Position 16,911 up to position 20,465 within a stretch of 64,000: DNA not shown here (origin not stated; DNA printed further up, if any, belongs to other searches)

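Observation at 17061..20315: Aminopeptidase P ORF reads through into a cyclophilin-like domain that is preceded by a signal-peptide-like segment lacking any ATG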

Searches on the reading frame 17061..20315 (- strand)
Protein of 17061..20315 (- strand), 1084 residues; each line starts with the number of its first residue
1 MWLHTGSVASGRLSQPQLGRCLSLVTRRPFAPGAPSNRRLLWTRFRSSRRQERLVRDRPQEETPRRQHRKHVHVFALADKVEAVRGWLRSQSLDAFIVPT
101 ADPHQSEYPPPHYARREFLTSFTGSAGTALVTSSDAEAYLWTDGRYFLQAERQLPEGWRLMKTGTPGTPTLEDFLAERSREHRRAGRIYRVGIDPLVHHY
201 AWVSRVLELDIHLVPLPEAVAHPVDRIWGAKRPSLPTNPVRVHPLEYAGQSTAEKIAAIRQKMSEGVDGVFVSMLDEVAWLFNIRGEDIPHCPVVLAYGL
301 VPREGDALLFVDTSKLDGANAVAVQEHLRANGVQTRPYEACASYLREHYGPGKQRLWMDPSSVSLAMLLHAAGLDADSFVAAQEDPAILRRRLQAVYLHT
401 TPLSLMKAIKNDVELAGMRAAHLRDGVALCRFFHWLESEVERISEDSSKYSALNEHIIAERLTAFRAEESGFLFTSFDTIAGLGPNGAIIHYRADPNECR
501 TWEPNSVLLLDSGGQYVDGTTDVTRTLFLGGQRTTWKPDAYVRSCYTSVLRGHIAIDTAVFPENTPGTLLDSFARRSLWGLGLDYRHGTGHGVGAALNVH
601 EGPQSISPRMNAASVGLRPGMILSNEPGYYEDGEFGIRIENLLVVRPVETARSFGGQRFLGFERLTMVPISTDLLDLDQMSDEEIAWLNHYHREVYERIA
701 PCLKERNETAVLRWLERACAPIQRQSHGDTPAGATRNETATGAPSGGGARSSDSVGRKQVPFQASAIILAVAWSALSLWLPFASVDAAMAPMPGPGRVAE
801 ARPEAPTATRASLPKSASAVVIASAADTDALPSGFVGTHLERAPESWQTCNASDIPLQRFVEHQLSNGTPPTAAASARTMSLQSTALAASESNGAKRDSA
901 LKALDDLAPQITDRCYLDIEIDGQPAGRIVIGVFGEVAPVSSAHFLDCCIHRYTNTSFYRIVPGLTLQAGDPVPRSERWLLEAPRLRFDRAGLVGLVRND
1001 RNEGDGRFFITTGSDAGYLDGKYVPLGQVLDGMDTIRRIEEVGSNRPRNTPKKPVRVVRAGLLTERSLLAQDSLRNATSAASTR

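Call 3: search_protein_families(library=pfam, proteins=[window:17061-20315:-], max_evalue=0.01)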
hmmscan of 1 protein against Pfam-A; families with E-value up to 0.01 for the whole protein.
window:17061-20315:- (1084 aa): 5 families
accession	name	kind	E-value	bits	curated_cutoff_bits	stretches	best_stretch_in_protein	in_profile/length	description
PF16189.11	Creatinase_N_2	-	3e-46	157.8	29.7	1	231-414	1-161/161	Creatinase/Prolidase N-terminal domain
PF00557.29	Peptidase_M24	-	3.2e-44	151.7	23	1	417-646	2-207/208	Metallopeptidase family M24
PF16188.10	Peptidase_M24_C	-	1.1e-23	83.3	28.9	1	659-722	2-63/63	C-terminal region of peptidase_M24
PF00160.26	Pro_isomerase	-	2.2e-23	83.7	21.7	1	916-1061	1-158/159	Cyclophilin type peptidyl-prolyl cis-trans isomerase/CLD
PF01321.24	Creatinase_N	-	1.5e-13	51.8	22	1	81-206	2-106/128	Creatinase/Prolidase N-terminal domain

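Call 5: find_homologous_proteins(query=window:17061-20315:-)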
Query window:17061-20315:- (1084 aa): 1993 proteins with E <= 0.001 among 8000 candidates; the best 120 are listed.
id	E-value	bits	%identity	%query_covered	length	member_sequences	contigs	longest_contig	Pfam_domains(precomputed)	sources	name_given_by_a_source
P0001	0.0e+0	2170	99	88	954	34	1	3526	PF00160.27,PF16188.11,PF00557.30,PF16189.12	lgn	-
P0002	0.0e+0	1438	62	98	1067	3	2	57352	PF00160.27,PF16188.11,PF01321.25,PF00557.30,PF16189.12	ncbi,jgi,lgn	jgi:Xaa-Pro aminopeptidase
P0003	0.0e+0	1424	64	93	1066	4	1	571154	PF00160.27,PF16188.11,PF01321.25,PF00557.30,PF16189.12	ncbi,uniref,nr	ncbi:Xpnpep2p [Cyanidiococcus yangmingshanensis]|uniref:Xpnpep2p n=1 Tax=Cyanidiococcus yangmingshan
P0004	2.2e-292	991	55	67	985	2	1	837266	PF00160.27,PF16188.11,PF01321.25,PF00557.30,PF16189.12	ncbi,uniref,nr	ncbi:hypothetical protein CDCA_CDCA01G0325 [Cyanidium caldarium]|uniref:PPIase cyclophilin-type doma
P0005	1.4e-232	793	38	62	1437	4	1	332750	PF16188.11,PF01321.25,PF00557.30,PF16189.12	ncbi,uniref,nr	ncbi:hypothetical protein Pmani_026085 [Petrolisthes manimaculis]|uniref:Uncharacterized protein n=1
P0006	8.0e-228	777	38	60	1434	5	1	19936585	PF16188.11,PF01321.25,PF00557.30,PF16189.12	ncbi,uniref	ncbi:hypothetical protein OTU49_010972 [Cherax quadricarinatus]|uniref:Uncharacterized protein n=1 T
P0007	1.7e-226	773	37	59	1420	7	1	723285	PF16188.11,PF01321.25,PF00557.30,PF16189.12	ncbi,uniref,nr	ncbi:uncharacterized protein LOC122261838 isoform X2 [Penaeus japonicus]|uniref:uncharacterized prot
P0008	4.2e-224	765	38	62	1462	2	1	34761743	PF16188.11,PF01321.25,PF00557.30,PF16189.12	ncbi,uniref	ncbi:uncharacterized protein [Procambarus clarkii]|uniref:uncharacterized protein n=1 Tax=Procambaru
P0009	6.5e-223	761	38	60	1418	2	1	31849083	PF16188.11,PF01321.25,PF00557.30,PF16189.12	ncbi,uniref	ncbi:uncharacterized protein [Penaeus vannamei]|uniref:uncharacterized protein isoform X2 n=1 Tax=Pe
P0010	7.8e-194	665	40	47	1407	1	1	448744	PF16188.11,PF01321.25,PF00557.30,PF16189.12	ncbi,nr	ncbi:unnamed protein product [Closterium sp. NIES-64]|nr:unnamed protein product [Closterium sp. NIE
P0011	3.9e-191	656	47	60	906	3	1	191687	PF00160.27,PF16188.11,PF01321.25,PF00557.30,PF16189.12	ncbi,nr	ncbi:Probable Xaa-Pro aminopeptidase P [Galdieria sulphuraria]|nr:Probable Xaa-Pro aminopeptidase P 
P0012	1.0e-184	635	48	58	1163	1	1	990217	PF16188.11,PF01321.25,PF00557.30,PF16189.12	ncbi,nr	ncbi:unnamed protein product [Closterium sp. Yama58-4]|nr:unnamed protein product [Closterium sp. Ya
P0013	1.1e-183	631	46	59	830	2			PF00160.27,PF16188.11,PF01321.25,PF00557.30,PF16189.12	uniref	uniref:PPIase cyclophilin-type domain-containing protein n=1 Tax=Compsopogon caeruleus TaxID=31354 R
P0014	2.5e-183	630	47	59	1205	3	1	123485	PF16188.11,PF01321.25,PF00557.30,PF16189.12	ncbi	ncbi:unnamed protein product [Closterium sp. NIES-54]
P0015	4.1e-183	629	47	59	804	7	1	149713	PF16188.11,PF01321.25,PF00557.30,PF16189.12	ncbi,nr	ncbi:unnamed protein product [Closterium sp. NIES-65]|nr:unnamed protein product [Closterium sp. NIE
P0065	2.7e-169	583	47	63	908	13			PF16188.11,PF01321.25,PF00557.30,PF16189.12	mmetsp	mmetsp:Transcript_1596/g.5724 ORF Transcript_1596/g.5724 Transcript_1596/m.5724 type:complete len:90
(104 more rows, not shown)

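Call 10: find_encoding_contigs(protein=P0001, flank=3000, max_places=6)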
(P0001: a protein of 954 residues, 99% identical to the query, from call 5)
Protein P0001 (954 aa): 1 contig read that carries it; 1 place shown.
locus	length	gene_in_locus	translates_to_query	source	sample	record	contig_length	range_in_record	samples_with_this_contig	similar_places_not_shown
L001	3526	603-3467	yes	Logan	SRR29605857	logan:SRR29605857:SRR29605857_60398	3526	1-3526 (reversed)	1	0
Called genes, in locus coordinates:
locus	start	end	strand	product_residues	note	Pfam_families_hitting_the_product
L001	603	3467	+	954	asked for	PF16189:Creatinase_N_2, PF00557:Peptidase_M24, PF16188:Peptidase_M24_C, PF00160:Pro_isomerase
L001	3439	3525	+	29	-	?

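Call 11: list_cluster_members(proteins=[P0001, P0002, P0013, P0011])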
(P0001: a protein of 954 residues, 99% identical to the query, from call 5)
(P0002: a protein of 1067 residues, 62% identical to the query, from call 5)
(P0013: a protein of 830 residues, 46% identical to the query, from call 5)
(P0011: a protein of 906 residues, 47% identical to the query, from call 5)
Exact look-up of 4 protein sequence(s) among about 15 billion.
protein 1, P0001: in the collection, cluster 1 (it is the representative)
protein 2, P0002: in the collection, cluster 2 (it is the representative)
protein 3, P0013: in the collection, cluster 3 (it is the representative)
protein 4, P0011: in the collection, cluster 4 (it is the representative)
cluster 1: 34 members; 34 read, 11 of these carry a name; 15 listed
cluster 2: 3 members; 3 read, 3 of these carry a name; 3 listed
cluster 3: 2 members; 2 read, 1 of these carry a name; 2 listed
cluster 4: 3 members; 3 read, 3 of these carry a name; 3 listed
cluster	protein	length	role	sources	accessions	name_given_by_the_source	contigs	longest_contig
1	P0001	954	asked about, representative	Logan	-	-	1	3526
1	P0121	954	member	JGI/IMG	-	Xaa-Pro aminopeptidase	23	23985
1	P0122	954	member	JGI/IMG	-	Xaa-Pro aminopeptidase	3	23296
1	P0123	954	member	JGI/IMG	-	Xaa-Pro aminopeptidase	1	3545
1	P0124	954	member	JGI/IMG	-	Xaa-Pro aminopeptidase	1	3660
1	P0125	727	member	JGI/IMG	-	Xaa-Pro aminopeptidase/cyclophilin family peptidyl-prolyl cis-trans isomerase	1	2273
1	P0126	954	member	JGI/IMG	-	Xaa-Pro aminopeptidase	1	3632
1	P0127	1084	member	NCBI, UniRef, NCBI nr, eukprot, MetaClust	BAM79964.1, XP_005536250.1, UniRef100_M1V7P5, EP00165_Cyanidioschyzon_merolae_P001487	X-prolyl aminopeptidase, cytosolic aminopeptidase P [Cyanidioschyzon merolae strain 10D] | X-prolyl aminopeptidase, cytosolic aminopeptidase P n=1 Tax=Cyanidioschyzon merolae ... | XP_005536250.1 X-prolyl aminopeptidase, cytosolic aminopeptidase P [Cyanidioschyzon ...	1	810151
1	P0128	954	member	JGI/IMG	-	Xaa-Pro aminopeptidase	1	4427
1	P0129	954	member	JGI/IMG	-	Xaa-Pro aminopeptidase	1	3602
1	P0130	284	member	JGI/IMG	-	Xaa-Pro aminopeptidase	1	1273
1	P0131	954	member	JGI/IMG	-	Xaa-Pro aminopeptidase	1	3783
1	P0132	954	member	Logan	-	-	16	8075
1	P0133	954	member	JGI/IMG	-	-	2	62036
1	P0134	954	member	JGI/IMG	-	-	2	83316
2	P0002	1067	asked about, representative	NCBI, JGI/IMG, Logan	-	Xaa-Pro aminopeptidase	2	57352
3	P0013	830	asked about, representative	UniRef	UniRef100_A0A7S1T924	PPIase cyclophilin-type domain-containing protein n=1 Tax=Compsopogon caeruleus ...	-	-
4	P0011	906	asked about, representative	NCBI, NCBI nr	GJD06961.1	Probable Xaa-Pro aminopeptidase P [Galdieria sulphuraria]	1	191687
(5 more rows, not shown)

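Call 29: list_cluster_members(proteins=[P0065, P0184, P0186, P0189, P0195, P0197, P0200, P0204, P0205, P0206])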
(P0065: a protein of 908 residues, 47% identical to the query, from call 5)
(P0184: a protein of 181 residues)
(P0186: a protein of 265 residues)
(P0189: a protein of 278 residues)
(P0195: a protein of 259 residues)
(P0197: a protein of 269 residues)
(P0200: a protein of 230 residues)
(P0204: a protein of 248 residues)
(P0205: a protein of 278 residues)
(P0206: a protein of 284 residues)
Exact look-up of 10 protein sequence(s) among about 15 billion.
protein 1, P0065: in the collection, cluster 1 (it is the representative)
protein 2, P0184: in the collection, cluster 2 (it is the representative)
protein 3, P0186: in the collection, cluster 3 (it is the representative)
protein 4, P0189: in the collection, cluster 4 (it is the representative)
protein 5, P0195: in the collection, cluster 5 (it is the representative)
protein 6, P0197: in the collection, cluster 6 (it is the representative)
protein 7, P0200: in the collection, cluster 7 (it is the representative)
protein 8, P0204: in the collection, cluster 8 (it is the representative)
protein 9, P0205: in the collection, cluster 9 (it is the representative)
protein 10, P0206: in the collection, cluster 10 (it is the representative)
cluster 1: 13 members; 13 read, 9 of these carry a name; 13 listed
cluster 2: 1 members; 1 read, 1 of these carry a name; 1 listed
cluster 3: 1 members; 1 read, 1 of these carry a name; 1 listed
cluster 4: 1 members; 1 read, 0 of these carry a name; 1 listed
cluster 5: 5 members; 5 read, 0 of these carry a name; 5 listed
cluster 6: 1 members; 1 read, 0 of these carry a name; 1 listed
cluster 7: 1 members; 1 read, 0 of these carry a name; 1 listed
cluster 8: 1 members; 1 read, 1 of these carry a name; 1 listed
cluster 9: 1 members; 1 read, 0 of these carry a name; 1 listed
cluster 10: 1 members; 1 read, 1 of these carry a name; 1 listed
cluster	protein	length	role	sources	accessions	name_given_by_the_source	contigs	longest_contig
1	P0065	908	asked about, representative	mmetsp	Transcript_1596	Transcript_1596/g.5724 ORF Transcript_1596/g.5724 Transcript_1596/m.5724 type:complete ...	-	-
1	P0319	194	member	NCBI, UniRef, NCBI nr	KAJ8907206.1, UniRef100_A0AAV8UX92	hypothetical protein NDN08_003687 [Rhodosorus marinus] | Peptidyl-prolyl cis-trans isomerase n=1 Tax=Rhodosorus marinus TaxID=101924 ...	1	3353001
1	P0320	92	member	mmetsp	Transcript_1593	Transcript_1593/g.5715 ORF Transcript_1593/g.5715 Transcript_1593/m.5715 type:complete ...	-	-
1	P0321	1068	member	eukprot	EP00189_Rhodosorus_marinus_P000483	CAMPEP_0113956574 /NCGR_PEP_ID=MMETSP0011_2-20120614/2153_1 /TAXON_ID=101924 ...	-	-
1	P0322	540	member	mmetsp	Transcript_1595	Transcript_1595/g.5718 ORF Transcript_1595/g.5718 Transcript_1595/m.5718 type:complete ...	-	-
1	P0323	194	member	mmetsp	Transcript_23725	Transcript_23725/g.34101 ORF Transcript_23725/g.34101 Transcript_23725/m.34101 ...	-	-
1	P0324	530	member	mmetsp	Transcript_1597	Transcript_1597/g.5729 ORF Transcript_1597/g.5729 Transcript_1597/m.5729 type:complete ...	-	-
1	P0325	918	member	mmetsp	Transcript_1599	Transcript_1599/g.5739 ORF Transcript_1599/g.5739 Transcript_1599/m.5739 type:complete ...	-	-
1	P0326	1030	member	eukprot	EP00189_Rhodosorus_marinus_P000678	CAMPEP_0113969150 /NCGR_PEP_ID=MMETSP0011_2-20120614/10065_1 /TAXON_ID=101924 ...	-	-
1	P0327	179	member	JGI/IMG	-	-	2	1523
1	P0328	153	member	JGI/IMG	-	-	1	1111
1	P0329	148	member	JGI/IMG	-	-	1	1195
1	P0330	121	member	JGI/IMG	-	-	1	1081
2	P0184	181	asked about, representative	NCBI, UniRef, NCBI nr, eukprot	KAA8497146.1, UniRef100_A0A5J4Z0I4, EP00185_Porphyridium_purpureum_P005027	Peptidyl-prolyl cis-trans isomerase B1 [Porphyridium purpureum] | Peptidyl-prolyl cis-trans isomerase n=1 Tax=Porphyridium purpureum TaxID=35688 ... | POR6532..scf208_2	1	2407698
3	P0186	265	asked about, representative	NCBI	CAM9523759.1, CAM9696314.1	unnamed protein product [Ectocarpus fasciculatus]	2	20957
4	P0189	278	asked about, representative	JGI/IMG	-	-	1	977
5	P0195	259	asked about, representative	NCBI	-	-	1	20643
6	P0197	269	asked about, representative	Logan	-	-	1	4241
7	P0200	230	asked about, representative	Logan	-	-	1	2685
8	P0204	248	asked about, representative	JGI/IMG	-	cyclophilin family peptidyl-prolyl cis-trans isomerase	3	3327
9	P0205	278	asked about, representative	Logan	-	-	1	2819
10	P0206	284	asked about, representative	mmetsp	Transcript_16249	Transcript_16249/g.43783 ORF Transcript_16249/g.43783 Transcript_16249/m.43783 ...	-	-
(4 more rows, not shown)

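Call 37: find_encoding_contigs(protein=P0124, flank=3000, max_places=4)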
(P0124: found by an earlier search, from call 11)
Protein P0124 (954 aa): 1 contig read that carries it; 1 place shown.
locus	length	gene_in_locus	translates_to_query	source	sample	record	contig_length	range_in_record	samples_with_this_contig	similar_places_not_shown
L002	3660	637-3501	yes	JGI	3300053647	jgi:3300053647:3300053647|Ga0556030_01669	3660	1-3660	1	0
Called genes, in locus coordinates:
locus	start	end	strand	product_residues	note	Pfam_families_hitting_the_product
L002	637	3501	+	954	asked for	PF16189:Creatinase_N_2, PF00557:Peptidase_M24, PF16188:Peptidase_M24_C, PF00160:Pro_isomerase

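Call 38: find_encoding_contigs(protein=P0131, flank=3000, max_places=4)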
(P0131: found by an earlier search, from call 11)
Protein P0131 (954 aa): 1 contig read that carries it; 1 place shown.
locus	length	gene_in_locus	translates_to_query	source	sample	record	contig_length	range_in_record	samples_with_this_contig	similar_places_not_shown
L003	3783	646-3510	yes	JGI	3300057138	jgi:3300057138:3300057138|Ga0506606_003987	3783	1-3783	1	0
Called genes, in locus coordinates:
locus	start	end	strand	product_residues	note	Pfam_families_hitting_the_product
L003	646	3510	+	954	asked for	PF16189:Creatinase_N_2, PF00557:Peptidase_M24, PF16188:Peptidase_M24_C, PF00160:Pro_isomerase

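Call 63: find_encoding_contigs(protein=P0319, flank=6000, max_places=2)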
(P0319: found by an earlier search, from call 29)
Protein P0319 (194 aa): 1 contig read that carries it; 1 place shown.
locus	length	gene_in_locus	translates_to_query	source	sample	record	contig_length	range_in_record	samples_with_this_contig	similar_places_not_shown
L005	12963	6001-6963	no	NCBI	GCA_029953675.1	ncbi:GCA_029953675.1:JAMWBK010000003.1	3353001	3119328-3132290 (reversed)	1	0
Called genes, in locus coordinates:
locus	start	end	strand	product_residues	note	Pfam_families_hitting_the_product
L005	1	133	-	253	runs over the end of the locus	PF01625:PMSR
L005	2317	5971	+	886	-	PF01321:Creatinase_N, PF16189:Creatinase_N_2, PF00557:Peptidase_M24, PF16188:Peptidase_M24_C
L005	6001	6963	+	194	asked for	PF00160:Pro_isomerase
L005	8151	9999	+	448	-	-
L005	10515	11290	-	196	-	PF04755:PAP_fibrillin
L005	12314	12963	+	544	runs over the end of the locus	PF04389:Peptidase_M28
